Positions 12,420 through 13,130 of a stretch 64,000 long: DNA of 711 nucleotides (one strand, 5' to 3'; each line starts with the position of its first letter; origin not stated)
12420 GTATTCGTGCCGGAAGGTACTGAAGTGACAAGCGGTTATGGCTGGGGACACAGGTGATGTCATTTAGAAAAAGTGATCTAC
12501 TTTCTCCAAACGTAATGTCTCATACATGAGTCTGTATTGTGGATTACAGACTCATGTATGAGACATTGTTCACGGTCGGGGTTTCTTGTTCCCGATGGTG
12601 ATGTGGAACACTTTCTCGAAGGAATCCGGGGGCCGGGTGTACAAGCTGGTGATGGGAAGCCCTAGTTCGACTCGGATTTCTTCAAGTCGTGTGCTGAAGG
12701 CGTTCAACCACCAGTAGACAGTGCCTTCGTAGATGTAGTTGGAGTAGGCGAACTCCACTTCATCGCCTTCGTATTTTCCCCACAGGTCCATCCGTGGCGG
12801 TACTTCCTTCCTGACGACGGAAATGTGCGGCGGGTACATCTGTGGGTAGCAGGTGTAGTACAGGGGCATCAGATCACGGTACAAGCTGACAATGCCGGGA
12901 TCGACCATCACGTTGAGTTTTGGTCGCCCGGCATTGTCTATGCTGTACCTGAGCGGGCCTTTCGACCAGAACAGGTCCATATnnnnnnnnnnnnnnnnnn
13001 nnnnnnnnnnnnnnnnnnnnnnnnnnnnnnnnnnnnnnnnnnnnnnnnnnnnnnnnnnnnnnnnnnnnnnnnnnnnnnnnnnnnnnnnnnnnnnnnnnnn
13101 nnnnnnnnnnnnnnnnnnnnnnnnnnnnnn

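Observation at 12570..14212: CCA-adding enzyme translationally juxtaposed with a 2H phosphoesterase: tRNA end-repair unit or Acb1-like cyclic-nucleotide nuclease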

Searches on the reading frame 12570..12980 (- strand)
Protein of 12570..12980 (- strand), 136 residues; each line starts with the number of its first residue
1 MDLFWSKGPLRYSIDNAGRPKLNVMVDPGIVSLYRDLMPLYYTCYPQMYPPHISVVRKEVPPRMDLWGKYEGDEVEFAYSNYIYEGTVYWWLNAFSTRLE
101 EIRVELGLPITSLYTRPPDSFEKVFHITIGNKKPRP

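Call 3: search_protein_families(library=pfam, proteins=[window:12570-12980:-], max_evalue=1)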
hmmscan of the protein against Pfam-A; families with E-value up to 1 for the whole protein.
window:12570-12980:- (136 aa): 2 families
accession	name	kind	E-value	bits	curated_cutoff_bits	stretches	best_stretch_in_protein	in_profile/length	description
PF22547.2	2H-SAK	-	0.0099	16.6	27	1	87-133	87-120/124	Swiss Army Knife, 2H phosphoesterase domain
PF13563.12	2_5_RNA_ligase2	-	0.24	11.9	27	0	117-134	101-118/152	2'-5' RNA ligase superfamily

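Call 4: search_protein_families(library=phrogs, proteins=[window:12570-12980:-], max_evalue=1)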
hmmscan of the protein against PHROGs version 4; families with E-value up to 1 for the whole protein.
window:12570-12980:- (136 aa): 2 families
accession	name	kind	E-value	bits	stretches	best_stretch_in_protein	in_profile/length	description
phrog_12204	-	unknown function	1.3e-13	52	1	30-130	33-133/138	-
phrog_29305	-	unknown function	0.3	12.4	1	68-86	52-70/95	-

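Call 9: search_dna_similar(query=window:12570-12980:-, collection=phages, mode=protein, max_evalue=0.01, max_rows=40)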
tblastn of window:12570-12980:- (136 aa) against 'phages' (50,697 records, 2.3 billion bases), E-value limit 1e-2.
Records with a match: 21; places in all: 22; records where one place covers at least 80% of the query: 1.
Best place of each record, by identity: <60% 21.
By first word of the organism name: Klebsiella 10; Salmonella 4; Bacillus 2; Agrobacterium 2; uncultured 1; Sinorhizobium 1; Vibrio 1.
By host as written in the record: Klebsiella pneumoniae 5; - 2; Bacillus megaterium str. ATCC 43725 2; Salmonella enterica subsp. enterica serovar Typhi 2; Agrobacterium tumefaciens C58 2; Klebsiella sp. 2; Sinohrizobium meliloti NRRL L-50 1; Salmonella enterica subsp. enterica serovar Typhimurium str. ATCC 14028 1; and 4 more.
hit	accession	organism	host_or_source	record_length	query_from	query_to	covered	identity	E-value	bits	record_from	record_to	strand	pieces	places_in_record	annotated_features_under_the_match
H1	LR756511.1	uncultured phage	metagenomic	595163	26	133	79%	42.7%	1e-19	89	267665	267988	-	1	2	record has no annotation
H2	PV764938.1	Sinorhizobium phage Phosso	Sinohrizobium meliloti NRRL L-50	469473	9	130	90%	26.1%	6e-3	41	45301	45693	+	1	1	RNA ligase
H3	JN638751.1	Bacillus phage G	Bacillus megaterium str. ATCC 43725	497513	48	130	61%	37.6%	3e-8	56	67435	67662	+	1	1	116: gp116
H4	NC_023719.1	Bacillus phage G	Bacillus megaterium str. ATCC 43725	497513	48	130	61%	37.6%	3e-8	56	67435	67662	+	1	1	116: gp116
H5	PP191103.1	Salmonella phage PHA46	Salmonella enterica subsp. enterica ...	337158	52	131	59%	36.0%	4e-5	47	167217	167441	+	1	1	hypothetical protein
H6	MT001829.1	Salmonella phage SE_PL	Salmonella enterica subsp. enterica ...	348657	52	131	59%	36.0%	4e-5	47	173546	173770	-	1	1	hypothetical protein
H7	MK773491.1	Salmonella phage 7t3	Salmonella enterica subsp. enterica ...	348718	52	131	59%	36.0%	4e-5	47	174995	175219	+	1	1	hypothetical protein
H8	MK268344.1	Salmonella phage Munch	Salmonella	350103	52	131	59%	36.0%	4e-5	47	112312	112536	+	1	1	hypothetical protein | ribosome_binding_site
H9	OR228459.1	Klebsiella phage fENko-Kae01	Klebsiella aerogenes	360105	52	131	59%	36.0%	4e-5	47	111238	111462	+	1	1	hypothetical protein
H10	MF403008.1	Agrobacterium phage Atu_ph07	Agrobacterium tumefaciens C58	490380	24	108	63%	31.1%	1e-3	43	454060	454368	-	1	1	hypothetical protein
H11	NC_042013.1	Agrobacterium phage Atu_ph07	Agrobacterium tumefaciens C58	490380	24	108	63%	31.1%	1e-3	43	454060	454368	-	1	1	hypothetical protein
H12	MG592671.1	Vibrio phage 2.275.O._10N.286.54.E11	Vibrio cyclitrophicus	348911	30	109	59%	32.6%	8e-5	47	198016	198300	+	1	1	hypothetical protein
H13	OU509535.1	Klebsiella pneumoniae phage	not known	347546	49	108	44%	39.4%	2e-6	51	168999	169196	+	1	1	record has no annotation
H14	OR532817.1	Klebsiella phage RCIP0023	Klebsiella pneumoniae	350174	49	108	44%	39.4%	2e-6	51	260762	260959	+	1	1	hypothetical protein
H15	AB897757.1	Klebsiella phage K64-1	Klebsiella pneumoniae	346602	49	108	44%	39.4%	7e-6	49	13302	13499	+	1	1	none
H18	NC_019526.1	Klebsiella phage vB_KleM_RaK2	Klebsiella sp.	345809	48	108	45%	35.8%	9e-5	46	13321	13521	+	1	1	hypothetical protein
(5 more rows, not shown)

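Call 10: get_annotated_region(hit=H3, flank=4000)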
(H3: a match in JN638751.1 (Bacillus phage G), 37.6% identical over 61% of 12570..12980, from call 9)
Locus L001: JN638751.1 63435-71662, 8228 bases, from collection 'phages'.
description: Bacillus phage G, complete genome.
organism: Bacillus phage G (NCBI taxid 2884420)
taxonomy: Viruses; Duplodnaviria; Heunggongvirae; Uroviricota; Caudoviricetes; Donellivirus; Donellivirus gee
host: Bacillus megaterium str. ATCC 43725; source: soil; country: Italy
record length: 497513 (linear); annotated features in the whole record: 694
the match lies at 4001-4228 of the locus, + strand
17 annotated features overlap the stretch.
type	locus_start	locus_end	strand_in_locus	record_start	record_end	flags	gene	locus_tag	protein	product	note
CDS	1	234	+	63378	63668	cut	107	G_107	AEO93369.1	gp107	-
CDS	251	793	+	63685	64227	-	108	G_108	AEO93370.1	gp108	-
CDS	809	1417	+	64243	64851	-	109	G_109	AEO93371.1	gp109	-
CDS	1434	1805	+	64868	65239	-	110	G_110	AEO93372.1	gp110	-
CDS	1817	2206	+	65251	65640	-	111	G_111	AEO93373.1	gp111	-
CDS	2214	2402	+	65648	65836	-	112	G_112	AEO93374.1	gp112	-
CDS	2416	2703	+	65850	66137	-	113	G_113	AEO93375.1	gp113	-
CDS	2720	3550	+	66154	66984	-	114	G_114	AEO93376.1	gp114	-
CDS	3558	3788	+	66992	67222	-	115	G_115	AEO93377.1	gp115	-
CDS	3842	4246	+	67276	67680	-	116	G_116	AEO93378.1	gp116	-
CDS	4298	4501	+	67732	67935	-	117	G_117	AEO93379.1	gp117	-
CDS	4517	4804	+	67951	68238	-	118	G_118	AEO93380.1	gp118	PAAR domain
CDS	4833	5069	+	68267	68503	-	119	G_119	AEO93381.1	gp119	-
CDS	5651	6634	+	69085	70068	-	120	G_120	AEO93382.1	gp120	guanosine 5'-monophosphate oxidoreductase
CDS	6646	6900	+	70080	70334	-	121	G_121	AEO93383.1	gp121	-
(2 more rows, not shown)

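Call 11: get_annotated_region(hit=H8, flank=4000)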
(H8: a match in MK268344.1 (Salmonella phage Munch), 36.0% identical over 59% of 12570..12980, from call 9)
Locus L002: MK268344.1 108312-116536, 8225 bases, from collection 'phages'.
description: Salmonella phage Munch, complete genome.
organism: Salmonella phage Munch (NCBI taxid 2500169)
taxonomy: Viruses; Duplodnaviria; Heunggongvirae; Uroviricota; Caudoviricetes
host: Salmonella; source: cattle feedlot in south Texas; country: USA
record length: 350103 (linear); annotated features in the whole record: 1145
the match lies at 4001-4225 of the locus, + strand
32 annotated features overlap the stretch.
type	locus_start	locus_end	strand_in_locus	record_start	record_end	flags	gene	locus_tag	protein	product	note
CDS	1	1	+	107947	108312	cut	-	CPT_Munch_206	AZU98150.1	hypothetical protein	-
CDS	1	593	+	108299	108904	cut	-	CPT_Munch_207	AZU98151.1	hypothetical protein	-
regulatory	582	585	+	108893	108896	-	-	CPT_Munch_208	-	ribosome_binding_site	CPT_Munch_208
CDS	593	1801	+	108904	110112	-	-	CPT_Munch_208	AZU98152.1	RNA ligase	-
regulatory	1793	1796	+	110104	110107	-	-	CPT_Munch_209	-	ribosome_binding_site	CPT_Munch_209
CDS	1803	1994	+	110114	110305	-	-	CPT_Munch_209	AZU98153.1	hypothetical protein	-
regulatory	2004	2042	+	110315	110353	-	-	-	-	terminator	-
regulatory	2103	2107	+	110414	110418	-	-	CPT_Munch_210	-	ribosome_binding_site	CPT_Munch_210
CDS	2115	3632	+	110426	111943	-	-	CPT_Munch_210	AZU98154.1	hypothetical protein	-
regulatory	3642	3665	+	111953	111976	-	-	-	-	terminator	-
regulatory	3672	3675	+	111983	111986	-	-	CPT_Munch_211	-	ribosome_binding_site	CPT_Munch_211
CDS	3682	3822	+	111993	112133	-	-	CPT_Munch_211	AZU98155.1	hypothetical protein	-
regulatory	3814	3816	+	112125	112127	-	-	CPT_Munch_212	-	ribosome_binding_site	CPT_Munch_212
CDS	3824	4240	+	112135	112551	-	-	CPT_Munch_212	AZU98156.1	hypothetical protein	-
regulatory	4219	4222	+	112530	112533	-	-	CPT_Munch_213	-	ribosome_binding_site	CPT_Munch_213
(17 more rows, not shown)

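Call 12: get_annotated_region(hit=H2, flank=4000)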
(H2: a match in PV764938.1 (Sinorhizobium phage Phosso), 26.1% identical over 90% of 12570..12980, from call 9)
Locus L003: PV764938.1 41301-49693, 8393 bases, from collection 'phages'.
description: Sinorhizobium phage Phosso, complete genome.
organism: Sinorhizobium phage Phosso (NCBI taxid 3435197)
taxonomy: Viruses
host: Sinohrizobium meliloti NRRL L-50; source: soil; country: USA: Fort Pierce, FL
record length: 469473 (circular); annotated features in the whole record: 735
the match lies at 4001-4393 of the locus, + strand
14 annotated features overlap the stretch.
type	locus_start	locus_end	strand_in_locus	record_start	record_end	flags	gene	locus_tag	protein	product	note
CDS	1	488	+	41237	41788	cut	-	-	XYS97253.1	hypothetical protein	94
CDS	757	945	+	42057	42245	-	-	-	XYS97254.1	hypothetical protein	95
CDS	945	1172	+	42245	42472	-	-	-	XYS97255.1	hypothetical protein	96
CDS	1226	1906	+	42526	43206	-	-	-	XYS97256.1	hypothetical protein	97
CDS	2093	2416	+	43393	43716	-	-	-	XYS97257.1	hypothetical protein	98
CDS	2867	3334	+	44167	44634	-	-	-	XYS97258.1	transglycosylase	99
CDS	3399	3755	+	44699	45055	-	-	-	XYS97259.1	hypothetical protein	100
CDS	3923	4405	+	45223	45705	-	-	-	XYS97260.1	RNA ligase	101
CDS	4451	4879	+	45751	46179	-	-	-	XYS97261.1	hypothetical protein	102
CDS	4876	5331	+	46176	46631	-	-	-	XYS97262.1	hypothetical protein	103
CDS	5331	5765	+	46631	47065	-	-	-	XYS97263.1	hypothetical protein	104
CDS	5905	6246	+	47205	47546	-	-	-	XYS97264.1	hypothetical protein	105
CDS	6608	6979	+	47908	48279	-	-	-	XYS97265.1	hypothetical protein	106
CDS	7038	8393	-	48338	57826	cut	-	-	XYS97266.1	hypothetical protein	107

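Call 13: find_homologous_proteins(query=window:12570-12980:-, max_evalue=0.001)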
Query window:12570-12980:- (136 aa): 152 proteins with E <= 0.001 among 157 candidates; the best 120 are listed.
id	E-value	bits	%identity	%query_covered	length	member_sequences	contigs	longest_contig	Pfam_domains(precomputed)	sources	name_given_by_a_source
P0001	4.3e-90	317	100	100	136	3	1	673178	-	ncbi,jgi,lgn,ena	jgi:hypothetical protein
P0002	3.5e-77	275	86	100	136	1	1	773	-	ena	-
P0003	1.2e-67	244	78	98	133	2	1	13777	-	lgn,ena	-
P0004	7.5e-59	216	73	96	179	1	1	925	-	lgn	-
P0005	4.3e-58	213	69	98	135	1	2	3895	-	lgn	-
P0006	7.1e-58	213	70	99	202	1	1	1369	-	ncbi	-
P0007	1.1e-57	212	70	98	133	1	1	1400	-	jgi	jgi:hypothetical protein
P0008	2.9e-55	204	71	96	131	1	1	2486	-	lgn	-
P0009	2.1e-53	198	69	97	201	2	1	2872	-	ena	-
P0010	1.2e-52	196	64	97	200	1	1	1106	-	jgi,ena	-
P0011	2.9e-52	194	66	99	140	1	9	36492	-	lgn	-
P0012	3.4e-50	188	66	98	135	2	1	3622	-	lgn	-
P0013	3.9e-50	187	65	98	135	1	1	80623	-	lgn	-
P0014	6.7e-50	187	66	96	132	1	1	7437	-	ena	-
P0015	5.2e-49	184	66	96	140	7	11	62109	-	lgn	-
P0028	2.4e-46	175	62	98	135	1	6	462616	-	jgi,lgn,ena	-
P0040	3.2e-45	171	60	99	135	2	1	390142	-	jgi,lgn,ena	-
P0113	8.8e-36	141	59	98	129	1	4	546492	-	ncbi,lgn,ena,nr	ncbi:MAG: hypothetical protein DWQ19_10295 [Crenarchaeota archaeon]|nr:MAG: hypothetical protein DWQ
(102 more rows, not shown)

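Call 14: search_solved_structures(query=window:12570-12980:-, max_evalue=10, show_alignments=3)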
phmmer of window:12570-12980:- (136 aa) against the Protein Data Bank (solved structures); distinct sequences matched with E-value up to 10: 0.

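Call 17: find_encoding_contigs(protein=P0001, flank=10000, max_places=3)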
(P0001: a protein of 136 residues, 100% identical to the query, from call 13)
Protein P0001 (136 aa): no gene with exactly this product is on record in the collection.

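Call 18: find_encoding_contigs(protein=P0028, flank=6000, max_places=2)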
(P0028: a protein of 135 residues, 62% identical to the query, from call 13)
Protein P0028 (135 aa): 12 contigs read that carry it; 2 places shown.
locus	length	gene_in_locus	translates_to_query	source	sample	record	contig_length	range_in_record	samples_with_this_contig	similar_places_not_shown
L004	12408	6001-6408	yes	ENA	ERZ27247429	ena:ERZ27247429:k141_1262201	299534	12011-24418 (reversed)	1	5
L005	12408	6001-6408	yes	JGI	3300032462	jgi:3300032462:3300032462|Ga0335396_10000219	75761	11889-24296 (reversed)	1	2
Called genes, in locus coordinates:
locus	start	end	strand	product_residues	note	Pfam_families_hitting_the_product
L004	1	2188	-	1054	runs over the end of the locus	PF00270:DEAD, PF04851:ResIII (weak), PF14520:HHH_5 (faint), PF00271:Helicase_C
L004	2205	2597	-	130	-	-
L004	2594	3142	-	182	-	-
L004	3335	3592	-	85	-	-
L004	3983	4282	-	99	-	-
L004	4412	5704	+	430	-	PF01743:PolyA_pol, PF12627:PolyA_pol_RNAbd (weak)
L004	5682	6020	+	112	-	PF20274:cREC_REC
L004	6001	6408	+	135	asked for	-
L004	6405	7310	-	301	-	-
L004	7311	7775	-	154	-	-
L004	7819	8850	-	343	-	PF12224:Amidoligase_2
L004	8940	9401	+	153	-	-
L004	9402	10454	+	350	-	-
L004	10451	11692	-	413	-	PF00154:RecA_N, PF08423:Rad51 (faint)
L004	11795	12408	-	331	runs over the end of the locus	PF08804:gp32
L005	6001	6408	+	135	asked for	-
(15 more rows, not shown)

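Call 19: find_encoding_contigs(protein=P0113, flank=6000, max_places=2)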
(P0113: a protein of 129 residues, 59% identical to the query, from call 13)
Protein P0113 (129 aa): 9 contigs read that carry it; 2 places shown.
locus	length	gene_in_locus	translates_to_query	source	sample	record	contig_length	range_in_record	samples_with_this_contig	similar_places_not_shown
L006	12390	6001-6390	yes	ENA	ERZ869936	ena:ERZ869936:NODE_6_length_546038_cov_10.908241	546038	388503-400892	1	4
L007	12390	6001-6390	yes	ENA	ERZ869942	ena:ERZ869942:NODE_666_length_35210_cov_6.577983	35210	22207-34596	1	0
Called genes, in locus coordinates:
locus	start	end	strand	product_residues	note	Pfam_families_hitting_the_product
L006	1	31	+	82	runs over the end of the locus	-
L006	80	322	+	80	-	-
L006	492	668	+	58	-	-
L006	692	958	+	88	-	-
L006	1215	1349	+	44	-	-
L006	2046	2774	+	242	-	PF00535:Glycos_transf_2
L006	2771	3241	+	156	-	-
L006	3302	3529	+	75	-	-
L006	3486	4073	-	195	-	PF13578:Methyltransf_24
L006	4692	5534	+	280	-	-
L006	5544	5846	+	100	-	-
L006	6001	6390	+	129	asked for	-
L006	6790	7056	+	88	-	-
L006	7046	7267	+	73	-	-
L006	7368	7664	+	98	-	-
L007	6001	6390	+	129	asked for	-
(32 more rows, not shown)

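Call 20: find_encoding_contigs(protein=P0040, flank=6000, max_places=2)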
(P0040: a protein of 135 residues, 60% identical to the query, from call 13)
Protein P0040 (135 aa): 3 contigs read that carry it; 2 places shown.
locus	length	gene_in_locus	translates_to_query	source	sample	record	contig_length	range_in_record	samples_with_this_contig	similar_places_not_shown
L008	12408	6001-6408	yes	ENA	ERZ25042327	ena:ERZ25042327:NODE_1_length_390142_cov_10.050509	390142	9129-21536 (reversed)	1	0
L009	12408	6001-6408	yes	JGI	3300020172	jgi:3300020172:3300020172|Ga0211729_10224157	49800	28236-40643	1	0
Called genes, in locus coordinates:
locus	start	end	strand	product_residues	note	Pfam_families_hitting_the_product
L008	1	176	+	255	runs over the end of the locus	-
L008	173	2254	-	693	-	PF04851:ResIII, PF00270:DEAD, PF00271:Helicase_C, PF14520:HHH_5 (weak)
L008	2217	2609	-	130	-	-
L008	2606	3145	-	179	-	-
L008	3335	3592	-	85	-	-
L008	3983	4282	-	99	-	-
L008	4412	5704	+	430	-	PF01743:PolyA_pol, PF12627:PolyA_pol_RNAbd (weak)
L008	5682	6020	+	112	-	PF20274:cREC_REC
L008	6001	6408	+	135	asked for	-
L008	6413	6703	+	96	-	-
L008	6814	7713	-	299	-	-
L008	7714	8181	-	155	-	-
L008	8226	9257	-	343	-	PF12224:Amidoligase_2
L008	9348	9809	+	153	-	-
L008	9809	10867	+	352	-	-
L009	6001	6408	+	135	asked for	-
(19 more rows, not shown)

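Call 21: predict_structure(alignment_id=A1)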
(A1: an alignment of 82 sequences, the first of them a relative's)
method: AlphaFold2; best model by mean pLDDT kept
length: 136 residues; sequences in the alignment: 82
mean_pLDDT: 92.4   pTM: 0.84
mean pLDDT of the five models: 92.4, 91.7, 91.5, 90.5, 90.3
residues with pLDDT >= 90: 113; 70-90: 18; 50-70: 5; < 50: 0
segments of 3 or more residues with pLDDT < 50: none
pLDDT, mean of each block of 10 residues (from residue 1): 94 94 97 96 92 95 97 97 93 96 94 69 91 84
secondary structure, 60 per line:
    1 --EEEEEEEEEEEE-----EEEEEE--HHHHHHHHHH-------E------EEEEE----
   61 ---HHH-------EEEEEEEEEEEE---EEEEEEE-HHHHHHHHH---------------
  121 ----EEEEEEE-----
elements in order: E3-14 E20-25 H28-37 E52-56 E74-85 E89-95 H97-105 E125-131

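Call 22: find_related_loci(query=A1, collection=viral_contigs, flank=6000)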
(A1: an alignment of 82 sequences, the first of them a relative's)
Query A1 (136 aa) in viral_contigs; peptide patterns used: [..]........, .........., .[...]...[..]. (x = any residue, [..] = any of these).
158 stretches matched a pattern; 56 encode a relative of the query (tblastn E <= 1e-3); 56 distinct loci.
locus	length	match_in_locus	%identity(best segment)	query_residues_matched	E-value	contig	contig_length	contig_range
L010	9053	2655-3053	62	1-133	1e-50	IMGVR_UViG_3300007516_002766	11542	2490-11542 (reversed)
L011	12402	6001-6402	60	1-134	6e-50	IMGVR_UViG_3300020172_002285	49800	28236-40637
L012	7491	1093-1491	61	3-134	2e-48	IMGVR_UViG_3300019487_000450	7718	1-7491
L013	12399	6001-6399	59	1-133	5e-47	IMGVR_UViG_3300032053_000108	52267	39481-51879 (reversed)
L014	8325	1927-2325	59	1-133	5e-47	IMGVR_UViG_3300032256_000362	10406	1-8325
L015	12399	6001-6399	62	1-133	1e-50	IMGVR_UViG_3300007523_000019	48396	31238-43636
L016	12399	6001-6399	59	1-133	5e-47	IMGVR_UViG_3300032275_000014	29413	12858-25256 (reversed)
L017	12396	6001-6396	59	3-133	9e-47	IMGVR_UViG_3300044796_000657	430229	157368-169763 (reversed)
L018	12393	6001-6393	61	3-133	1e-44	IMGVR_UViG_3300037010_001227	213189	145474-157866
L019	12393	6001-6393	59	3-133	2e-44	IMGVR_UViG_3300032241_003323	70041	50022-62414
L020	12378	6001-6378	57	3-133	5e-42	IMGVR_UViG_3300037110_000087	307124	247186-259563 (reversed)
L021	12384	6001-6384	56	1-133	1e-41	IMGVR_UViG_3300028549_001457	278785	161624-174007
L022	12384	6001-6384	56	1-133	1e-41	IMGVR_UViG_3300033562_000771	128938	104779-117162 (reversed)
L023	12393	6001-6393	52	3-133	1e-40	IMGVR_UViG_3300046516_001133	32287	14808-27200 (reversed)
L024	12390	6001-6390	51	6-133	1e-39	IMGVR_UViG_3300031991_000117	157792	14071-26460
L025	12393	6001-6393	54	2-134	2e-39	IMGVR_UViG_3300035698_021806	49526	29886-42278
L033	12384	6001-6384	50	3-133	8e-38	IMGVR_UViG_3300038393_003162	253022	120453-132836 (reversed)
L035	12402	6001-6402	50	3-133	2e-37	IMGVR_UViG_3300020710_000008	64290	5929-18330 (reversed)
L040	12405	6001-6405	51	1-135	5e-37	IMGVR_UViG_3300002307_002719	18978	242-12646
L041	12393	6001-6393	50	3-133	2e-35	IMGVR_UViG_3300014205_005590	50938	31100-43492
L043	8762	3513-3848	55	21-133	6e-35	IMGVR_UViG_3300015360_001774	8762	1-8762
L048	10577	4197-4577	51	1-133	1e-32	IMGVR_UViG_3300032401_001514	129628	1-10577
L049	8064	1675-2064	48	3-134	3e-32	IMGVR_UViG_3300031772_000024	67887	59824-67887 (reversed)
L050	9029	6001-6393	46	2-133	4e-32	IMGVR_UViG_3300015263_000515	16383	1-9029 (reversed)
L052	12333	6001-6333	52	21-133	1e-29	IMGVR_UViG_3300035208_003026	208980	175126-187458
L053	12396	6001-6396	42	1-133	7e-29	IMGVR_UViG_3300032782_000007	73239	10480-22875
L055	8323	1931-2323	41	1-131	4e-25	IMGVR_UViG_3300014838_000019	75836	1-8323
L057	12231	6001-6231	42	48-133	2e-13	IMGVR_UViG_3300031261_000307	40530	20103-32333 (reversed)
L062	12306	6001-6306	32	22-130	1e-5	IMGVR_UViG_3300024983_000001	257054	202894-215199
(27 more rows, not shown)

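Call 26: search_solved_structures(query=A1, max_evalue=10, show_alignments=3)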
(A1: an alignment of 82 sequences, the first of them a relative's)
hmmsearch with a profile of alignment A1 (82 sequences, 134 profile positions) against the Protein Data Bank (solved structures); distinct sequences matched with E-value up to 10: 3.
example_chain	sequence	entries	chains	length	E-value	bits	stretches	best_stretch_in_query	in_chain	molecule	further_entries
6qe6_A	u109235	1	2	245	0.1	16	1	36-107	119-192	tRNA (Adenine(22)-N(1))-methyltransferase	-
5ylh_A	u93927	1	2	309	0.95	12.9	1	43-102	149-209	beta-1,4-mannanase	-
5yli_B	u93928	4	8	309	0.96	12.9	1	43-102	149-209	beta-1,4-mannanas | beta-1,4-mannanase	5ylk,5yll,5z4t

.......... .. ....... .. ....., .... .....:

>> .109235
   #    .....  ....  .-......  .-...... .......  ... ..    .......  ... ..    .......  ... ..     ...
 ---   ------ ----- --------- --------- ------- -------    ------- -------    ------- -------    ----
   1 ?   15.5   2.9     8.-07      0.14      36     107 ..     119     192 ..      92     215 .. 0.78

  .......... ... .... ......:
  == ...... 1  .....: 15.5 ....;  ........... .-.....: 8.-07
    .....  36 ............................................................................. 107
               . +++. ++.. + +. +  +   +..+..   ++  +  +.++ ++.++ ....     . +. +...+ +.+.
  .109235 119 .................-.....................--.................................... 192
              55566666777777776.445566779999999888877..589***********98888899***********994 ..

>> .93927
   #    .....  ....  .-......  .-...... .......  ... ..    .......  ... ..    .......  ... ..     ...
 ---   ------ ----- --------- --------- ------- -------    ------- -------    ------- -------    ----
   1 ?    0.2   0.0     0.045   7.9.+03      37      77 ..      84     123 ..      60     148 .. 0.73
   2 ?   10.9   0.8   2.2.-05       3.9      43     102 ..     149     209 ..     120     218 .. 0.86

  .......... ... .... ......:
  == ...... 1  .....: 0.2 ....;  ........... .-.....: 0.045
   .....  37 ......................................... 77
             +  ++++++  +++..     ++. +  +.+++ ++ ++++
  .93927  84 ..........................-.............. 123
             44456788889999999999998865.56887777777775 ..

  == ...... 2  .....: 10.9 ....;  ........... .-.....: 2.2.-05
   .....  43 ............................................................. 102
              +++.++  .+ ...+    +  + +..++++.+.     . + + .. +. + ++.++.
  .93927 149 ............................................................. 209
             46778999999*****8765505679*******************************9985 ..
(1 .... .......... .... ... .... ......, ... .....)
